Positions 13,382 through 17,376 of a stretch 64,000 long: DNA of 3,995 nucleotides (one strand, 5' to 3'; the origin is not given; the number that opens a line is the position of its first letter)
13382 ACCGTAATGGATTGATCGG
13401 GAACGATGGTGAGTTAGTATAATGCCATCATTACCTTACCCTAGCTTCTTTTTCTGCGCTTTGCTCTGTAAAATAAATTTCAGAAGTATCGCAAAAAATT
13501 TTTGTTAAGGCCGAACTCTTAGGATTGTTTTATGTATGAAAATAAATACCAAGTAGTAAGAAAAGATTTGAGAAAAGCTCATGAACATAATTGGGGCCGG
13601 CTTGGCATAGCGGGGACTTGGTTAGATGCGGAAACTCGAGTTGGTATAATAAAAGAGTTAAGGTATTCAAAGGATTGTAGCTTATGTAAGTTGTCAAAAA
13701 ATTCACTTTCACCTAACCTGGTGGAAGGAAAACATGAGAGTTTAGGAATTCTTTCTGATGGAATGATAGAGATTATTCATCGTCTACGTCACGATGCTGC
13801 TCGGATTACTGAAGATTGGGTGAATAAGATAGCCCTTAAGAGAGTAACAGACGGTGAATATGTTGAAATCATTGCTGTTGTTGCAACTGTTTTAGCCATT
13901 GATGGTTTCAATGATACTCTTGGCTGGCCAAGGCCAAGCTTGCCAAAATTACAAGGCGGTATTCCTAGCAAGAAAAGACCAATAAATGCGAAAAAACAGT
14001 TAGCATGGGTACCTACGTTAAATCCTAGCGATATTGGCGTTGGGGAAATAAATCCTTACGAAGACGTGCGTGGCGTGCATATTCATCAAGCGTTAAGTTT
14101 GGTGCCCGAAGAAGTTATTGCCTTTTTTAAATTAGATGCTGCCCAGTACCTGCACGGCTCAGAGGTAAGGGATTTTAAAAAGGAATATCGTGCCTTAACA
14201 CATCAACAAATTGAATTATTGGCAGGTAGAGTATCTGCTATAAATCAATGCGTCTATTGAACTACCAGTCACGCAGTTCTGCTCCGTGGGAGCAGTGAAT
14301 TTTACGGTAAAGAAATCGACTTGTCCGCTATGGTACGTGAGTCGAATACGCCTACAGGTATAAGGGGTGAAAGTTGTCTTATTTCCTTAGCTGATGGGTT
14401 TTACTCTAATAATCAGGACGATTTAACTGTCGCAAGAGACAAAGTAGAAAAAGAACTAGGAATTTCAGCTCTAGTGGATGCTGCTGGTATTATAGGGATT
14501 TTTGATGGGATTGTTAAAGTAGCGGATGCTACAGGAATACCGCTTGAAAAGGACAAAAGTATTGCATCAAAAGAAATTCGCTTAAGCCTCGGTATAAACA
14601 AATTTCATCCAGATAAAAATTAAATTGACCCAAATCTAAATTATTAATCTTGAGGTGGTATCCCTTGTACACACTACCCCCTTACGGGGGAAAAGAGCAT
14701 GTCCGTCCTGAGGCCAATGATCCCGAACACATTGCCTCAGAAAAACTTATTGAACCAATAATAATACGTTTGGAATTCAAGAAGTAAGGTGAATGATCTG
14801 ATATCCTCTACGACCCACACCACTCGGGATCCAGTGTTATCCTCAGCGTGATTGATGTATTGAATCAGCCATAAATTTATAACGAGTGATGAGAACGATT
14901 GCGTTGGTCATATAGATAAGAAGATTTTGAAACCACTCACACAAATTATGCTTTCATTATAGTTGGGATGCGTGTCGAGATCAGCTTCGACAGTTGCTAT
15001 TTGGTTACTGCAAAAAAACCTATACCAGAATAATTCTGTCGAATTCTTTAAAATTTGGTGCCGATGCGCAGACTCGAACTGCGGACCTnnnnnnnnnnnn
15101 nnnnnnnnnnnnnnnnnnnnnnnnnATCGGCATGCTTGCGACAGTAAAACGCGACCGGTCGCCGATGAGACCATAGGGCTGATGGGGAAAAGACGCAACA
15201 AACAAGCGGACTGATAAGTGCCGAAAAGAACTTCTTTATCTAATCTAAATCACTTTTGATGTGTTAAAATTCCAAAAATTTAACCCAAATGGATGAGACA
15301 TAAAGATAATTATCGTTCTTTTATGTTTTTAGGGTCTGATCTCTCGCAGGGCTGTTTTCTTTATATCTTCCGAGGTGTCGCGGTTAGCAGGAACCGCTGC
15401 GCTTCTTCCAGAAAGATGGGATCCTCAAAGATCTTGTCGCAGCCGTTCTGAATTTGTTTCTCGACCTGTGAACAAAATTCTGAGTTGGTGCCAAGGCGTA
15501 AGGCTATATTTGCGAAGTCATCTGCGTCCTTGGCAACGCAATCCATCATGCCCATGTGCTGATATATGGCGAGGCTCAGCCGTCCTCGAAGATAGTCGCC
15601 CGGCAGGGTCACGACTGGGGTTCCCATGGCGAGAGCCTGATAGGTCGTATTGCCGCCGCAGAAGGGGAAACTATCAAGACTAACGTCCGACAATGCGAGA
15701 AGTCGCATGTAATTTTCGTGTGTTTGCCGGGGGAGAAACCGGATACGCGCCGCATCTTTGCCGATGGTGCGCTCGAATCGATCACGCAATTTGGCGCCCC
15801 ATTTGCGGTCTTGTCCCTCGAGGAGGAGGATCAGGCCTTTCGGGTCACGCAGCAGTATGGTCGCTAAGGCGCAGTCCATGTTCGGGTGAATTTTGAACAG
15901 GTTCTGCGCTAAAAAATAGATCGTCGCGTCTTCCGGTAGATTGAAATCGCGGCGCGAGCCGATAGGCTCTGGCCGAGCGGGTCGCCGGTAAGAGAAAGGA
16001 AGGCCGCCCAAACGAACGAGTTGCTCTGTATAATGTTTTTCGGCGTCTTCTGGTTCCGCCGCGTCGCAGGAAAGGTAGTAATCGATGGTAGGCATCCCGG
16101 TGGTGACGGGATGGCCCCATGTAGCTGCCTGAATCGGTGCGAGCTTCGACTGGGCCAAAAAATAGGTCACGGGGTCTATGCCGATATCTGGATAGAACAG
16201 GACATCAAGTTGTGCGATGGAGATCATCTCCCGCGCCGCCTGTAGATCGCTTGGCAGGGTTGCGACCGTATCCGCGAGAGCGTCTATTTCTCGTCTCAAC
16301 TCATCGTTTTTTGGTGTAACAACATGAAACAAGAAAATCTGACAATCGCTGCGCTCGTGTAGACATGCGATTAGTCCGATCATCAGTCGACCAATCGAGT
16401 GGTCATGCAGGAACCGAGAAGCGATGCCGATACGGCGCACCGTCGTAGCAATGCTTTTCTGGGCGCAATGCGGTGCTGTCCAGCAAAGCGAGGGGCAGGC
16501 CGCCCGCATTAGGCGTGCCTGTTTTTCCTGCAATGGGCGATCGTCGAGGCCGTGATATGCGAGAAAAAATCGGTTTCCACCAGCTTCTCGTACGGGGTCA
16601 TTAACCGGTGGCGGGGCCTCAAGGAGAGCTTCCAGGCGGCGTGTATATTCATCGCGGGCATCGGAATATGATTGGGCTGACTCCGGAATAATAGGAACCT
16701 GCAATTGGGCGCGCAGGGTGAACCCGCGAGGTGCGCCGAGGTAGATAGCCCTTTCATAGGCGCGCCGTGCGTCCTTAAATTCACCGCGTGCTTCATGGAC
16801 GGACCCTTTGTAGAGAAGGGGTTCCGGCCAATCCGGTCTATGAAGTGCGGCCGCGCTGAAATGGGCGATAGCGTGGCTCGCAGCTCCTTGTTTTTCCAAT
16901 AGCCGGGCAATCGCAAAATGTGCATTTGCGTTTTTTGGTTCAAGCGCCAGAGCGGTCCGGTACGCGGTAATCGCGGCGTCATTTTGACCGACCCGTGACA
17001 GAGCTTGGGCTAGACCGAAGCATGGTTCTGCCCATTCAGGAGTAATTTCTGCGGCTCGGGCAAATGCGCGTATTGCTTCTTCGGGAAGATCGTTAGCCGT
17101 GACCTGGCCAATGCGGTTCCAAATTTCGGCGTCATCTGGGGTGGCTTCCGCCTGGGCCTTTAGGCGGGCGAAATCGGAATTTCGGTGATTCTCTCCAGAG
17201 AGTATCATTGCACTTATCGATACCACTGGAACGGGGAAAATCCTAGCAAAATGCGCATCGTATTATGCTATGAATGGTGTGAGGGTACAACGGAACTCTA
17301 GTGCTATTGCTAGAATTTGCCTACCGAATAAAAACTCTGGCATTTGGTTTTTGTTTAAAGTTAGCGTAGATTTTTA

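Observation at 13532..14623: Candidate CxxU selenoprotein: AhpD/CMD-family gene with TGA at the redox cysteine, SECIS-like hairpin and same-frame continuation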

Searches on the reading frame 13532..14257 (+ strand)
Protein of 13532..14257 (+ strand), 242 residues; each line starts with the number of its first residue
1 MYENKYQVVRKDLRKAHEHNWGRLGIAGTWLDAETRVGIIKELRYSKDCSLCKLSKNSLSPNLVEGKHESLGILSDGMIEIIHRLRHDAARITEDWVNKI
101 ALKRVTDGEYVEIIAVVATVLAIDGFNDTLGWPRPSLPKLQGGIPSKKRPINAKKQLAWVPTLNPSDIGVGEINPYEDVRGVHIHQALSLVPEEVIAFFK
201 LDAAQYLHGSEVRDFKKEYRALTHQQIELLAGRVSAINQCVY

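Call 23: find_encoding_contigs(protein=window:13532-14257:+, flank=10000, max_places=6)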
Protein window:13532-14257:+ (242 aa): 9 contigs read that carry it; 5 places shown.
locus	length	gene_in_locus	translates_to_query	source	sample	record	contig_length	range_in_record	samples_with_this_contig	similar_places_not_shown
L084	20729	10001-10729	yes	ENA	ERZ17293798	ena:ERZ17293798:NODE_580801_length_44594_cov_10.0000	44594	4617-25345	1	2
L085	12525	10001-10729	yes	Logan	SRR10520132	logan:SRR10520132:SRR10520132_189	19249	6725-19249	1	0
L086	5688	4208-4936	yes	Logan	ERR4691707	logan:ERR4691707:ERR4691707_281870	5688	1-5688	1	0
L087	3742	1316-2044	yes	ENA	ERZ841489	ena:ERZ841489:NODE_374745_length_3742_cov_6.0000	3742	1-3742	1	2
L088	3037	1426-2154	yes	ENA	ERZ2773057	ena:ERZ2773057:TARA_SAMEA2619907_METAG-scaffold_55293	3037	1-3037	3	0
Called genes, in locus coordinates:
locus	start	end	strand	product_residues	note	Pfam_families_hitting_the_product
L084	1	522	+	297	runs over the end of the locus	PF00106:adh_short, PF08659:KR, PF13561:adh_short_C2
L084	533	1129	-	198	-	PF08238:Sel1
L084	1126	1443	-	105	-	PF01329:Pterin_4a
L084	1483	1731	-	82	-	-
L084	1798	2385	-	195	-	PF03167:UDG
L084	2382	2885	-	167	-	PF02834:LigT_PEase, PF10469:AKAP7_NLS, PF13563:2_5_RNA_ligase2, PF02834:LigT_PEase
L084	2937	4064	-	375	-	PF08495:FIST, PF10442:FIST_C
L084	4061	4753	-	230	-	PF25182:NonGDSL, PF00657:Lipase_GDSL, PF13472:Lipase_GDSL_2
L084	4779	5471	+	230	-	PF00005:ABC_tran, PF02463:SMC_N (faint)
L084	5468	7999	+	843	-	PF12704:MacB_PCD (weak), PF02687:FtsX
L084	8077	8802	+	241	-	PF01027:Bax1-I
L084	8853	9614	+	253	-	PF01887:SAM_HAT_N, PF20257:SAM_HAT_C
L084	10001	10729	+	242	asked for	-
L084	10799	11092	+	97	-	-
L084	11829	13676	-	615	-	PF13428:TPR_14 (faint), PF13431:TPR_17 (faint), PF23914:TPR_CcmH_CycH, PF00515:TPR_1 (faint), PF13414:TPR_11, PF13432:TPR_16, PF14559:TPR_19 (weak), PF13844:Glyco_transf_41, +4 more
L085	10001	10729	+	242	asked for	-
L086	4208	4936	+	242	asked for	-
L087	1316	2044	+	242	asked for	-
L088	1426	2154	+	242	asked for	-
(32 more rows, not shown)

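Call 46: list_cluster_members(proteins=[P0061, window:13532-14257:+, P0003])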
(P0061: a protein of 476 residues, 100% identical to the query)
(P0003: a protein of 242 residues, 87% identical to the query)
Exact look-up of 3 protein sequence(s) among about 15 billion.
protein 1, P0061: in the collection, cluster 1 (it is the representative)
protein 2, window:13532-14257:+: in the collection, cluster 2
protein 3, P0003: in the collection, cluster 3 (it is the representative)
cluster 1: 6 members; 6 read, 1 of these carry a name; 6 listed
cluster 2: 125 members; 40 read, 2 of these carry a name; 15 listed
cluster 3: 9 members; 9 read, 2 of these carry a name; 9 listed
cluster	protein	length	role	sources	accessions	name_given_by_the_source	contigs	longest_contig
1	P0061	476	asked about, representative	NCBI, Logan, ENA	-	-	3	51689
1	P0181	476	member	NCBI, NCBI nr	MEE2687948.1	MAG: UDP-N-acetylmuramoyl-L-alanyl-D-glutamate--2,6-diaminopimelate ligase ... | UDP-N-acetylmuramoyl-L-alanyl-D-glutamate--2,6-diaminopimelate ligase [Pseudomonadota ...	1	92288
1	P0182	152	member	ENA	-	-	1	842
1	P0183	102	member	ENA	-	-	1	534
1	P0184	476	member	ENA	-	-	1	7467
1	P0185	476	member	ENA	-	-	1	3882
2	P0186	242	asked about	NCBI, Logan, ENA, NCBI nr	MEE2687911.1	MAG: alkylhydroperoxidase-related (seleno)protein [Pseudomonadota bacterium] | alkylhydroperoxidase-related (seleno)protein [Pseudomonadota bacterium]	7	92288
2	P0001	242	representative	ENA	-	-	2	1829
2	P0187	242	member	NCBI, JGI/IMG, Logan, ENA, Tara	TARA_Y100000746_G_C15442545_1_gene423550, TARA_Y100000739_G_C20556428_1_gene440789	strand:- start:503 stop:1231 length:729 start_codon:yes stop_codon:yes gene_type:complete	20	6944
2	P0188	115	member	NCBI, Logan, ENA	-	-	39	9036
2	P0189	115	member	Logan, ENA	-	-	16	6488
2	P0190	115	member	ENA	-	-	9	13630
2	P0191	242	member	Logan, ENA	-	-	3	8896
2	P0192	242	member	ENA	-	-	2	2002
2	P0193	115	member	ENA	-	-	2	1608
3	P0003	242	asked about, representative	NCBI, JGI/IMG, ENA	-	hypothetical protein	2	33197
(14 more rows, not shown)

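Call 60: search_protein_representatives(protein=window:13532-14257:+)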
Query: 242 residues. Proteins with E-value up to 0.001 (for the whole library): 810; up to 1e-10: 447; up to 1e-30: 87. The best 150 are listed.
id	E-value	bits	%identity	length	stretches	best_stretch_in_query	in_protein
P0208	6.7e-63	228.6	47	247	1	9-242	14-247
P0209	9.9e-58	211.7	44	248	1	7-242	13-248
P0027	6.0e-57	209.1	46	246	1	9-242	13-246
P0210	4.1e-56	206.4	41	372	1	9-242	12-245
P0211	1.1e-54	201.7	43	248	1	8-242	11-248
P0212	8.4e-53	195.5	44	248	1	8-242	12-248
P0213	1.8e-51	191.1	43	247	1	2-242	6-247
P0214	3.6e-50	186.9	41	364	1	9-242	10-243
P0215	1.5e-49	184.9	43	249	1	6-242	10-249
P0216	8.0e-49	182.5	43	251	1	2-242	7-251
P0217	1.2e-46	175.4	41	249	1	8-242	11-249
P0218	5.4e-45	170.0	40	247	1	8-242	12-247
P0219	5.6e-45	169.9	51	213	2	6-120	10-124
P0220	1.7e-44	168.3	41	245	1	8-242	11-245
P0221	4.9e-44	166.8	39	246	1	16-242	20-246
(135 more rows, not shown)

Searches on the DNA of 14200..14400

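Call 12: search_rna_families(source=window, start=14200, end=14400, threshold=evalue, max_evalue=10)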
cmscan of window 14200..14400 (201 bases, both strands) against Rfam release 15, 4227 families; matches with E-value up to 10: 1.
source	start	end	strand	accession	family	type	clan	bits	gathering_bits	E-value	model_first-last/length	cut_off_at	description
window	14208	14250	+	RF03431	mir-4657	Gene; miRNA;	-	19.8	73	0.077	1-53/53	no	mir-4657 microRNA precursor family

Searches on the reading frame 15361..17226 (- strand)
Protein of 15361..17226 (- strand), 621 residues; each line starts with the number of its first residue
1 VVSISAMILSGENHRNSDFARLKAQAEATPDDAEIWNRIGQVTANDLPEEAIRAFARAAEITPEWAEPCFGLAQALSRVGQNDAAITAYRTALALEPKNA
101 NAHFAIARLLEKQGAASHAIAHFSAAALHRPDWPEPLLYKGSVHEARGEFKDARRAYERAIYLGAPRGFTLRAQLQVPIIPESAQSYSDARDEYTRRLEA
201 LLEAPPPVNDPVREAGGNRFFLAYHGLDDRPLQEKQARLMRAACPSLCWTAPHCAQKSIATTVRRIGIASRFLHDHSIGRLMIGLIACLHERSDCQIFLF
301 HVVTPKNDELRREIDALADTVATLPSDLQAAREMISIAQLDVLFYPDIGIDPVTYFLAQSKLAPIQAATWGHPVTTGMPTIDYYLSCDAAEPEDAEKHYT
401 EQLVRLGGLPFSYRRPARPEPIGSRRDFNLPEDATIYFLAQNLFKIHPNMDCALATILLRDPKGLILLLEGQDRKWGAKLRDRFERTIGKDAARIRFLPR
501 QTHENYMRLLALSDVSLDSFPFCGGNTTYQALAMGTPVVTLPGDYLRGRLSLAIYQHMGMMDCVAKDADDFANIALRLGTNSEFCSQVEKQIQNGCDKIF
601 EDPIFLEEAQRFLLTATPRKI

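Call 21: search_protein_families(library=ncbifam, proteins=[window:15361-17226:-], max_evalue=0.00001)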
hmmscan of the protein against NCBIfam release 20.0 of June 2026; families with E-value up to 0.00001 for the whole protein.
window:15361-17226:- (621 aa): 7 families
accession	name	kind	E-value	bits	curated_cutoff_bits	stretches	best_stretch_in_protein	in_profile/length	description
NF049992.1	NGTferase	equivalog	1.1e-17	64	1000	1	323-600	318-594/614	UDP-glucose:protein N-beta-glucosyltransferase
TIGR02917.1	PEP_TPR_lipo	equivalog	4.7e-13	47.9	312.2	1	6-164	336-495/899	XrtA/PEP-CTERM system TPR-repeat protein PrsT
TIGR02552.1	LcrH_SycD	equivalog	1.2e-10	41.3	104.8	0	85-163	37-115/136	SycD/LcrH family type III secretion system chaperone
NF040959.1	MamA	equivalog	3.7e-10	39.6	200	1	49-125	122-198/204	magnetosome protein MamA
TIGR02521.1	type_IV_pilW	equivalog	1.6e-08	34.4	154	1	48-196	47-194/234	type IV pilus biogenesis/stability protein PilW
NF033762.1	social_mot_Tgl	equivalog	4.4e-06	26.2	225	0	76-161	41-127/252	social motility TPR repeat lipoprotein Tgl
NF033920.0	C39_PA2778_fam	equivalog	9.7e-06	25.2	150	0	73-163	163-253/255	PA2778 family cysteine peptidase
